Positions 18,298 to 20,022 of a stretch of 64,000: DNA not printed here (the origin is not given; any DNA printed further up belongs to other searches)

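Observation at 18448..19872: def and fmt encoded as a single uninterrupted reading frame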

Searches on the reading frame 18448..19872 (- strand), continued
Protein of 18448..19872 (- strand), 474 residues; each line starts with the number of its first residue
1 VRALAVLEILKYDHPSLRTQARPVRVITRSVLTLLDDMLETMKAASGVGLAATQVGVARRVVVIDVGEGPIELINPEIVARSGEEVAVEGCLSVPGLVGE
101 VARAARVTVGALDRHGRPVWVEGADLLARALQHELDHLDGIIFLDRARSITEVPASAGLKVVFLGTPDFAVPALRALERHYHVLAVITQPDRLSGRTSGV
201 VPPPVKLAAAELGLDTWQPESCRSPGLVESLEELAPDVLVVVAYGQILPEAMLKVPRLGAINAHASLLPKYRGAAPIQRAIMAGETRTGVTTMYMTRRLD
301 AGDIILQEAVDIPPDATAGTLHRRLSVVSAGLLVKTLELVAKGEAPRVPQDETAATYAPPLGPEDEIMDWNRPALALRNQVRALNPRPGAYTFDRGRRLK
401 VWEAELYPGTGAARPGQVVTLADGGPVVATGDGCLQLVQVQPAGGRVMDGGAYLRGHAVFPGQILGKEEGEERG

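Call 16: find_related_loci(query=A1, collection=genome_contigs, flank=4000)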
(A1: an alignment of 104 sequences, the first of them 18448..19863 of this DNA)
Query A1 (471 aa) in genome_contigs; peptide patterns used: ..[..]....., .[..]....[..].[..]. (x = any residue, [..] = any of these).
600 stretches matched a pattern (row limit reached: there are more); 598 encode a relative of the query (tblastn E <= 1e-3); the best 80 are kept; 80 distinct loci.
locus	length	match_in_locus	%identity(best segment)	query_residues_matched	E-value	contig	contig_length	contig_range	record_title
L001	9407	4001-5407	48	1-453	3e-136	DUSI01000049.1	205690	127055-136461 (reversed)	MAG TPA_asm: Candidatus Fermentithermobacillaceae bacterium isolate AS04akNAM_117 55677_AS04, whole genome shotgun seque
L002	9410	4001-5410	51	1-464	6e-134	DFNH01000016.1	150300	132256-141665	MAG TPA_asm: Firmicutes bacterium UBA3572 UBA3572_contig_332, whole genome shotgun sequence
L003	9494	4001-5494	46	1-464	2e-133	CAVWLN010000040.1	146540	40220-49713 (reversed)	MAG: uncultured Paenibacillaceae bacterium isolate MFD08669.bin.2.63 genome assembly, contig: contig_55242, whole genome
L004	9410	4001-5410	47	1-462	3e-124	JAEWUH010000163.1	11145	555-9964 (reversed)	MAG: Bacillota bacterium isolate OH_SDB_177 k127_1341547, whole genome shotgun sequence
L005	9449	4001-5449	45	1-462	1e-122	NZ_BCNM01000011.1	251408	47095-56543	Paenibacillus pabuli NBRC 13638, whole genome shotgun sequence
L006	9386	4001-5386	44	1-462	8e-116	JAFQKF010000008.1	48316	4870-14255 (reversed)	MAG: Clostridia bacterium isolate RGIG1895 Goat_Cecum.Co__c415917, whole genome shotgun sequence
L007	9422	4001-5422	43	1-463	8e-115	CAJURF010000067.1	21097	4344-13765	MAG TPA_asm: uncultured Lachnospiraceae bacterium isolate MGBC164599 genome assembly, contig: MGBC164599.67, whole genom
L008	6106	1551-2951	45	1-462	4e-115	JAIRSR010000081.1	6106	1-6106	MAG: Clostridiales bacterium isolate Ct408_bin46 k119_866797, whole genome shotgun sequence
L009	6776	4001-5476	41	1-462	1e-113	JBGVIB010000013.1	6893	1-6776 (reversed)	MAG: Lachnospiraceae bacterium isolate fecal_MAG_33 fecal_MAG_33_contig_0013, whole genome shotgun sequence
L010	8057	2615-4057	42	1-469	2e-112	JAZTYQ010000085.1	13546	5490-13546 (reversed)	MAG: Acutalibacteraceae bacterium isolate T1900045325_YK20190014.MAGScoT_cleanbin_000094 SGB_6441_k141_1263028, whole ge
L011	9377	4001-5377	43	14-467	2e-111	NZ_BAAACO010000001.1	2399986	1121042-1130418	Clostridium nitritogenes strain JCM 6485 sequence01, whole genome shotgun sequence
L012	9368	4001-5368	45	1-454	2e-109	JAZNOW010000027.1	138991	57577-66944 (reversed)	MAG: Clostridia bacterium isolate T1900044839_TS20190305.MAGScoT_cleanbin_000009 SGB_2933_k141_408051, whole genome shot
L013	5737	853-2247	42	1-456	2e-107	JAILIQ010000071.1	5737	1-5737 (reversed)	MAG: Lachnospiraceae bacterium isolate RUI154 k141_7260443_flag=1_multi=7.0000_len=5737, whole genome shotgun sequence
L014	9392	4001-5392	44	1-463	2e-105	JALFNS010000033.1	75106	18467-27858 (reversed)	MAG: Clostridiales bacterium isolate SUG847 k141_8958, whole genome shotgun sequence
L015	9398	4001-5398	43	1-456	2e-105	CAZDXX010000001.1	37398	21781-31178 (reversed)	MAG TPA_asm: uncultured Oscillospiraceae bacterium isolate SRP315200_co1_944 genome assembly, contig: NODE_1396_length_3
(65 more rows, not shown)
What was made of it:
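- Tried and rejected: Scan of GTDB species genomes with the fused alignment (call 16).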

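Call 18: find_encoding_contigs(protein=P0002, flank=3000, max_places=2)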
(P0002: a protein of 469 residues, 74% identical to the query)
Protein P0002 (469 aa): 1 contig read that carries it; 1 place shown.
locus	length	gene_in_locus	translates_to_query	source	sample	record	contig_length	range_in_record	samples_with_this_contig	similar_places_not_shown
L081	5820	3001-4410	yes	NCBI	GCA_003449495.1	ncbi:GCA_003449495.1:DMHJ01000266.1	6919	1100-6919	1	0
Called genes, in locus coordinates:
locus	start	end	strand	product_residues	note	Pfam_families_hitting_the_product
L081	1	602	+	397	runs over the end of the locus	PF02441:Flavoprotein, PF04127:DFP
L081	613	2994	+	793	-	PF17764:PriA_3primeBD, PF00270:DEAD, PF04851:ResIII, PF18319:Zn_ribbon_PriA, PF00271:Helicase_C (weak), PF18074:PriA_C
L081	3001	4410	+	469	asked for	PF01327:Pep_deformylase, PF00551:Formyl_trans_N, PF02911:Formyl_trans_C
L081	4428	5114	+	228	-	PF04298:Zn_peptidase_2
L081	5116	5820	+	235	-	PF01029:NusB, PF22458:RsmF-B_ferredox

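Call 19: find_encoding_contigs(protein=P0003, flank=3000, max_places=2)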
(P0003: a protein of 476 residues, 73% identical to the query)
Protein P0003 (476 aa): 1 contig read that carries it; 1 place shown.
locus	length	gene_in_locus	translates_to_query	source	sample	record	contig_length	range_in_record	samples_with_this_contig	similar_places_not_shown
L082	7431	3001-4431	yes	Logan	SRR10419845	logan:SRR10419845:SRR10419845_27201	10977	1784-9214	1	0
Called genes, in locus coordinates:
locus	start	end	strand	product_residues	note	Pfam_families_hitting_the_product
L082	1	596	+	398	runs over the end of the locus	PF02441:Flavoprotein, PF04127:DFP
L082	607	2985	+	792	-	PF17764:PriA_3primeBD, PF00270:DEAD, PF04851:ResIII, PF18319:Zn_ribbon_PriA, PF00271:Helicase_C (weak), PF18074:PriA_C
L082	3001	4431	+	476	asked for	PF01327:Pep_deformylase, PF00551:Formyl_trans_N, PF02911:Formyl_trans_C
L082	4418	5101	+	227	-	PF04298:Zn_peptidase_2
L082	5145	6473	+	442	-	PF01029:NusB, PF22458:RsmF-B_ferredox, PF01189:Methyltr_RsmB-F, PF13847:Methyltransf_31 (weak)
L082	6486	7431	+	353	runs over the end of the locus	PF21016:RlmN_N, PF04055:Radical_SAM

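Call 20: find_encoding_contigs(protein=P0004, flank=3000, max_places=2)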
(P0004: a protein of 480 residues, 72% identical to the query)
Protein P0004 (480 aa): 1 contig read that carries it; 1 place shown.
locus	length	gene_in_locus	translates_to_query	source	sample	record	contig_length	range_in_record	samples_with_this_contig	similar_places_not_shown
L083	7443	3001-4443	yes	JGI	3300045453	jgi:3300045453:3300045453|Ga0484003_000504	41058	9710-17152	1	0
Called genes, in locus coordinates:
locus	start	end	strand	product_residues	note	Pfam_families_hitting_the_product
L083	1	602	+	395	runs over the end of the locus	PF02441:Flavoprotein, PF04127:DFP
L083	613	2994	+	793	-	PF17764:PriA_3primeBD, PF00270:DEAD, PF04851:ResIII, PF18319:Zn_ribbon_PriA, PF00271:Helicase_C (weak), PF18074:PriA_C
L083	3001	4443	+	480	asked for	PF01327:Pep_deformylase, PF00551:Formyl_trans_N, PF02911:Formyl_trans_C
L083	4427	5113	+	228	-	PF04298:Zn_peptidase_2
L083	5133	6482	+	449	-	PF01029:NusB, PF22458:RsmF-B_ferredox, PF01189:Methyltr_RsmB-F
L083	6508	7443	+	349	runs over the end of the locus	PF21016:RlmN_N, PF04055:Radical_SAM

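Call 21: find_encoding_contigs(protein=P0005, flank=3000, max_places=1)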
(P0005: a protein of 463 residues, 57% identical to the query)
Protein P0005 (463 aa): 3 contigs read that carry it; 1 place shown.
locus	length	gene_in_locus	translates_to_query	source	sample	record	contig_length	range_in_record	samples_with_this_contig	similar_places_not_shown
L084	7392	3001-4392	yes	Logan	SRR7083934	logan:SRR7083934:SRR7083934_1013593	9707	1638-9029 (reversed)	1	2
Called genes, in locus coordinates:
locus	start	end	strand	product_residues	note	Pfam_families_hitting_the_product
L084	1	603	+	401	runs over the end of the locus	PF02441:Flavoprotein, PF04127:DFP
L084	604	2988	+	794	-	PF17764:PriA_3primeBD, PF00270:DEAD, PF04851:ResIII, PF18319:Zn_ribbon_PriA, PF00271:Helicase_C (weak), PF18074:PriA_C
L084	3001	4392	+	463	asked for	PF01327:Pep_deformylase, PF00551:Formyl_trans_N, PF02911:Formyl_trans_C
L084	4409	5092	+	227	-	PF04298:Zn_peptidase_2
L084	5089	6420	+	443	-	PF01029:NusB, PF22458:RsmF-B_ferredox, PF01728:FtsJ (weak), PF01189:Methyltr_RsmB-F, PF08241:Methyltransf_11 (faint), PF13649:Methyltransf_25, PF13847:Methyltransf_31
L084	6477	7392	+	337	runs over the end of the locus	PF21016:RlmN_N, PF04055:Radical_SAM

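Call 22: find_encoding_contigs(protein=P0012, flank=3000, max_places=1)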
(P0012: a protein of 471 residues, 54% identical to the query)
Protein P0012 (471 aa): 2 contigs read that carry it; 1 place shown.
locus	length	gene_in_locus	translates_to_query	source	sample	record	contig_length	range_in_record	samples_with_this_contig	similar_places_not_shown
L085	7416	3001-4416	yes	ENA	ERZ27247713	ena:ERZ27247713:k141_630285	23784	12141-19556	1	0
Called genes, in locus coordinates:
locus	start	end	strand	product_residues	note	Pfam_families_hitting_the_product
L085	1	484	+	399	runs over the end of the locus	PF02441:Flavoprotein, PF04127:DFP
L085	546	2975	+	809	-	PF17764:PriA_3primeBD, PF00270:DEAD, PF04851:ResIII, PF18319:Zn_ribbon_PriA, PF00271:Helicase_C, PF18074:PriA_C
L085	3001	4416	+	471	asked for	PF01327:Pep_deformylase, PF00551:Formyl_trans_N, PF02911:Formyl_trans_C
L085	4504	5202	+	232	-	PF04298:Zn_peptidase_2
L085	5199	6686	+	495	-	PF01029:NusB, PF17125:Methyltr_RsmF_N, PF22458:RsmF-B_ferredox, PF01189:Methyltr_RsmB-F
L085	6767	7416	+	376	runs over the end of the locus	PF21016:RlmN_N, PF04055:Radical_SAM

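Call 23: find_encoding_contigs(protein=P0027, flank=3000, max_places=1)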
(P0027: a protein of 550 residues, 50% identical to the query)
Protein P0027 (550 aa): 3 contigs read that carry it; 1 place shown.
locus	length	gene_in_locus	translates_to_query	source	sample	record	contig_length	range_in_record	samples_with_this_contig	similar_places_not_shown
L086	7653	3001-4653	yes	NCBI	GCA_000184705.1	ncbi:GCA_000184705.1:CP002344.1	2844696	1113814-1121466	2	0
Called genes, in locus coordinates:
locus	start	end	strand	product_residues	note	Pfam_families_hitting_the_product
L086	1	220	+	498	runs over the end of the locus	PF02441:Flavoprotein, PF04127:DFP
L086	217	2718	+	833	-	PF17764:PriA_3primeBD, PF00270:DEAD, PF04851:ResIII, PF00271:Helicase_C, PF18074:PriA_C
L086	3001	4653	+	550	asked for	PF01327:Pep_deformylase, PF00551:Formyl_trans_N, PF02911:Formyl_trans_C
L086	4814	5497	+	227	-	PF04298:Zn_peptidase_2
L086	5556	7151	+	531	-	PF01029:NusB, PF13847:Methyltransf_31 (faint), PF22458:RsmF-B_ferredox, PF01189:Methyltr_RsmB-F, PF01728:FtsJ (weak)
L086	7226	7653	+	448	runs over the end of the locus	PF21016:RlmN_N, PF04055:Radical_SAM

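Call 24: find_encoding_contigs(protein=P0041, flank=3000, max_places=1)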
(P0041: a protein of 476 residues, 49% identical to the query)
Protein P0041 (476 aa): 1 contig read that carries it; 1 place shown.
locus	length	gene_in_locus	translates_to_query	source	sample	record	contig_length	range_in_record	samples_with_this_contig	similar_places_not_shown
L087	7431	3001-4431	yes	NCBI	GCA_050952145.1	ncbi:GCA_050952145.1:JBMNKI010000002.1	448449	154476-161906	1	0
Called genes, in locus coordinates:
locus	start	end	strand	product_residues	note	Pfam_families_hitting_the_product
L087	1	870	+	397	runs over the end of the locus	PF02441:Flavoprotein, PF04127:DFP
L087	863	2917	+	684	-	PF17764:PriA_3primeBD, PF18319:Zn_ribbon_PriA, PF18074:PriA_C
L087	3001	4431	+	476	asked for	PF01327:Pep_deformylase, PF00551:Formyl_trans_N, PF02911:Formyl_trans_C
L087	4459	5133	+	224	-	PF04298:Zn_peptidase_2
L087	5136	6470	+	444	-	PF01029:NusB, PF22458:RsmF-B_ferredox, PF01189:Methyltr_RsmB-F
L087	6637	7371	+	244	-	PF00481:PP2C, PF13672:PP2C_2, PF07228:SpoIIE (faint)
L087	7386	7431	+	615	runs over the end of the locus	PF00069:Pkinase, PF01636:APH (faint), PF03109:ABC1 (faint), PF07714:PK_Tyr_Ser-Thr, PF14531:Kinase-like (weak), PF03793:PASTA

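Call 25: find_encoding_contigs(protein=P0093, flank=3000, max_places=1)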
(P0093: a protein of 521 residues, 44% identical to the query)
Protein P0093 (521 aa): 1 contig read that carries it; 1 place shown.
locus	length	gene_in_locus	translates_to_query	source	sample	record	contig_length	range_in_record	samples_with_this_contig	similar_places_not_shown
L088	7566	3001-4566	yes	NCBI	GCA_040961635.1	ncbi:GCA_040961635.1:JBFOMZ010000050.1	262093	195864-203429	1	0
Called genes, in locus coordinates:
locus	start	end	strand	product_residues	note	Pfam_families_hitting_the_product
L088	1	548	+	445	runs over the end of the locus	PF02441:Flavoprotein, PF04127:DFP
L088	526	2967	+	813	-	PF17764:PriA_3primeBD, PF04851:ResIII, PF00270:DEAD, PF18319:Zn_ribbon_PriA, PF00271:Helicase_C, PF18074:PriA_C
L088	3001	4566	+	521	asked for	PF01327:Pep_deformylase, PF00551:Formyl_trans_N, PF02911:Formyl_trans_C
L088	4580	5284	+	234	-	PF04298:Zn_peptidase_2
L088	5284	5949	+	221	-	PF19928:DUF6391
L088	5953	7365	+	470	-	PF01029:NusB, PF22458:RsmF-B_ferredox, PF01189:Methyltr_RsmB-F, PF13847:Methyltransf_31 (weak)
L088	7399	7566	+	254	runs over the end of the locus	PF00481:PP2C, PF13672:PP2C_2, PF07228:SpoIIE (weak)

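Call 26: find_encoding_contigs(protein=P0088, flank=3000, max_places=1)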
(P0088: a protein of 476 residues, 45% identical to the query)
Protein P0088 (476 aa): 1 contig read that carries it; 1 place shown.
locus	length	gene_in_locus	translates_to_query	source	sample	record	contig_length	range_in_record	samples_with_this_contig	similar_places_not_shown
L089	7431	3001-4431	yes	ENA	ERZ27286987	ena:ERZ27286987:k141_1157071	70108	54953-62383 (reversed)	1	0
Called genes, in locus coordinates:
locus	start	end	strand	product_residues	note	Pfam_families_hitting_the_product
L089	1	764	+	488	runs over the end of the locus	PF01225:Mur_ligase, PF08245:Mur_ligase_M, PF02875:Mur_ligase_C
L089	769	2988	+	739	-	PF17764:PriA_3primeBD, PF04851:ResIII, PF00270:DEAD, PF18319:Zn_ribbon_PriA, PF00271:Helicase_C, PF18074:PriA_C (weak)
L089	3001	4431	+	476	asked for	PF01327:Pep_deformylase, PF00551:Formyl_trans_N, PF02911:Formyl_trans_C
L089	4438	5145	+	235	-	PF04298:Zn_peptidase_2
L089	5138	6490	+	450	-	PF01029:NusB, PF22458:RsmF-B_ferredox, PF01189:Methyltr_RsmB-F, PF01728:FtsJ (weak), PF13847:Methyltransf_31 (weak)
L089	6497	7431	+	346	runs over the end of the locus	PF21016:RlmN_N, PF04055:Radical_SAM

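Call 27: find_encoding_contigs(protein=P0098, flank=3000, max_places=1)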
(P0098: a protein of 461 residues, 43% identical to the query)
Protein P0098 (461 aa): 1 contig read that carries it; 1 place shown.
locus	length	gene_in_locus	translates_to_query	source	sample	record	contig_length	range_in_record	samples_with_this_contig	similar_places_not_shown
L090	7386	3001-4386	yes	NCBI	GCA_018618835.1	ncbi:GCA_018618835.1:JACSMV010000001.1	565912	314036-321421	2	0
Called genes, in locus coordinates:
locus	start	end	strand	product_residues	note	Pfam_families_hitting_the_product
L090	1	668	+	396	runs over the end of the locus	PF02441:Flavoprotein, PF04127:DFP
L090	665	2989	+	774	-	PF17764:PriA_3primeBD, PF00270:DEAD, PF04851:ResIII, PF18319:Zn_ribbon_PriA, PF00271:Helicase_C, PF18074:PriA_C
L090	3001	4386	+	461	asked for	PF01327:Pep_deformylase, PF00551:Formyl_trans_N, PF02911:Formyl_trans_C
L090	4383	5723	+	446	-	PF01029:NusB, PF22458:RsmF-B_ferredox, PF01189:Methyltr_RsmB-F, PF13847:Methyltransf_31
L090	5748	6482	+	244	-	PF00481:PP2C (weak), PF13672:PP2C_2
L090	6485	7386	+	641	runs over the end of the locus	PF00069:Pkinase, PF07714:PK_Tyr_Ser-Thr, PF03109:ABC1 (weak), PF03793:PASTA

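Call 28: find_encoding_contigs(protein=P0008, flank=3000, max_places=1)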
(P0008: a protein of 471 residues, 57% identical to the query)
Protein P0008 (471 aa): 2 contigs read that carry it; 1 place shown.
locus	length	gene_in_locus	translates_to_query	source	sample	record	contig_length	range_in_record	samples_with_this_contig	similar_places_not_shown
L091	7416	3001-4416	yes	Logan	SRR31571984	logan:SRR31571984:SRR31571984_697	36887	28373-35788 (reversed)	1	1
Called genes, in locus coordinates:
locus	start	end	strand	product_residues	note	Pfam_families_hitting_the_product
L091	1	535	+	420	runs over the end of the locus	PF02441:Flavoprotein, PF04127:DFP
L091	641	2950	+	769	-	PF17764:PriA_3primeBD, PF04851:ResIII, PF00270:DEAD, PF18319:Zn_ribbon_PriA, PF00271:Helicase_C, PF18074:PriA_C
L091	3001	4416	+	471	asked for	PF01327:Pep_deformylase, PF00551:Formyl_trans_N, PF02911:Formyl_trans_C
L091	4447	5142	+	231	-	PF04298:Zn_peptidase_2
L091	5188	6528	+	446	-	PF01029:NusB, PF22458:RsmF-B_ferredox, PF01189:Methyltr_RsmB-F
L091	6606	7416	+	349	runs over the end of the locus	PF21016:RlmN_N, PF04055:Radical_SAM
